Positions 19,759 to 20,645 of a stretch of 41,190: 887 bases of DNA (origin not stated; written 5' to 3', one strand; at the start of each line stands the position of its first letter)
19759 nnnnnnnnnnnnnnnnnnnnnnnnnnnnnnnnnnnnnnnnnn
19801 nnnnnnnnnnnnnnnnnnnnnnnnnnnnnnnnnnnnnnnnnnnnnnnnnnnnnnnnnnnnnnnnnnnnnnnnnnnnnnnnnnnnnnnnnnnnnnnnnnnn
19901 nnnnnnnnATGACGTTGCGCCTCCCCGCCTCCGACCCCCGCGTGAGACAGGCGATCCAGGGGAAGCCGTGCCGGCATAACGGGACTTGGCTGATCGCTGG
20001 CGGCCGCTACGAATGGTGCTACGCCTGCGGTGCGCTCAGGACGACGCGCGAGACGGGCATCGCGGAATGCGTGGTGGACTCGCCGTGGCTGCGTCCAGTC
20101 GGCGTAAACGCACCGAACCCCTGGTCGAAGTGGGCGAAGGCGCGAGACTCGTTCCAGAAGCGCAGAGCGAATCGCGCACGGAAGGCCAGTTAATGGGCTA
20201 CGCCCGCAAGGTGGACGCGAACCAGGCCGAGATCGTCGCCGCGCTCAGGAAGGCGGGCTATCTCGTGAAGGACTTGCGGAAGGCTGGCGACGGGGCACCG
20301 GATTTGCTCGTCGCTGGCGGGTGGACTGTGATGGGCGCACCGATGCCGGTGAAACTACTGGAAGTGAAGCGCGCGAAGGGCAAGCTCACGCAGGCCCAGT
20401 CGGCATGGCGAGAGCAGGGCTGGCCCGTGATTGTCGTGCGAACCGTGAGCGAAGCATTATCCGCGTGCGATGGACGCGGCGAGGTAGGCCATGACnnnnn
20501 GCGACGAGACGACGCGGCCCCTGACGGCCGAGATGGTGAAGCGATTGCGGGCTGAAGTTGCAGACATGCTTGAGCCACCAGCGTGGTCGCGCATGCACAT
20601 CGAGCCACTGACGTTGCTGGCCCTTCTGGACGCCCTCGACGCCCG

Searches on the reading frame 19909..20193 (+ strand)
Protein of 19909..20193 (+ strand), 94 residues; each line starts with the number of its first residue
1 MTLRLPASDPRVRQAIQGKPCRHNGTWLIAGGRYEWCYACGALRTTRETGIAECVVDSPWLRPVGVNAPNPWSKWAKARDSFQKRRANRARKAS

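Call 13: search_protein_families(library=phrogs, proteins=[window:19909-20190:+], max_evalue=0.001)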
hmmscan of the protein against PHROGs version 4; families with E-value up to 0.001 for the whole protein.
window:19909-20190:+ (94 aa): 0 families

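Call 21: find_encoding_contigs(protein=window:19909-20193:+, flank=3000, max_places=10)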
Protein window:19909-20193:+ (94 aa): 6 contigs read that carry it; 2 places shown.
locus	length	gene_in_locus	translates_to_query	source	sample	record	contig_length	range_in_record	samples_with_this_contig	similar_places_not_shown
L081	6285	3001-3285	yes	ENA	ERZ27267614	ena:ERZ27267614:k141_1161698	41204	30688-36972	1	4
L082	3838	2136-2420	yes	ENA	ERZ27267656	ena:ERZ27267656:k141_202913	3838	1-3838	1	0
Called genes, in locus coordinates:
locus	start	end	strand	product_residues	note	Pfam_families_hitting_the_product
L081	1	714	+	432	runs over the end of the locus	PF00271:Helicase_C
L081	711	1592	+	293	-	PF01555:N6_N4_Mtase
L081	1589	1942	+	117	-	-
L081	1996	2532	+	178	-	-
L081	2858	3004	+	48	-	-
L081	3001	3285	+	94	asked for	-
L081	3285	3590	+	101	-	PF08774:VRR_NUC (weak)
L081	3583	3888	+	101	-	-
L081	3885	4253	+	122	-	PF04266:ASCH (weak)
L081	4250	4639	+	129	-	-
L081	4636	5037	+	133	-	-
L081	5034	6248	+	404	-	-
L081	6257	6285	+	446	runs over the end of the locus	-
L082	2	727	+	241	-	?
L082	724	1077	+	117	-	-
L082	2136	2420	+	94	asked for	-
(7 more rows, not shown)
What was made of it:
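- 19766..19912 (+): Next gene, 48 aa, which reads like a zinc ribbon (paired Cys motifs CxxC...CxxC). It ends the 325-nt noncoding region. Gene calls on L081 (call 21).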

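Call 37: search_protein_families(library=pfam, proteins=[window:19909-20190:+], max_evalue=0.1)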
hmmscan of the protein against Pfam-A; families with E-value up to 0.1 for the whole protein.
window:19909-20190:+ (94 aa): 0 families

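Call 40: search_protein_families(library=ncbifam, proteins=[window:19909-20190:+], max_evalue=0.1)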
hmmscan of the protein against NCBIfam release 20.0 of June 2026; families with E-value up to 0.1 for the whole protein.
window:19909-20190:+ (94 aa): 0 families

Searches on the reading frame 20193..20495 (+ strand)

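Call 37: search_protein_families(library=pfam, proteins=[window:20193-20495:+], max_evalue=0.1)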
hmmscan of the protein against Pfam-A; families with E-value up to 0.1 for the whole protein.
window:20193-20495:+ (101 aa): 4 families
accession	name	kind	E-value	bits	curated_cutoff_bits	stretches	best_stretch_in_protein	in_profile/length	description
PF08774.17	VRR_NUC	-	9.4e-06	26.1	23.8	1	16-72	44-98/116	VRR-NUC domain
PF25296.1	Decapeptide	-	0.0058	16.9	45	1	17-41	16-40/74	Decapeptide repeat region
PF20866.3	MdcG_N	-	0.03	14.8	24.4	1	56-86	6-40/77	Phosphoribosyl-dephospho-CoA transferase MdcG N-terminal domain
PF03698.18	UPF0180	-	0.045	14.4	25.4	0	12-35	10-34/77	Uncharacterised protein family (UPF0180)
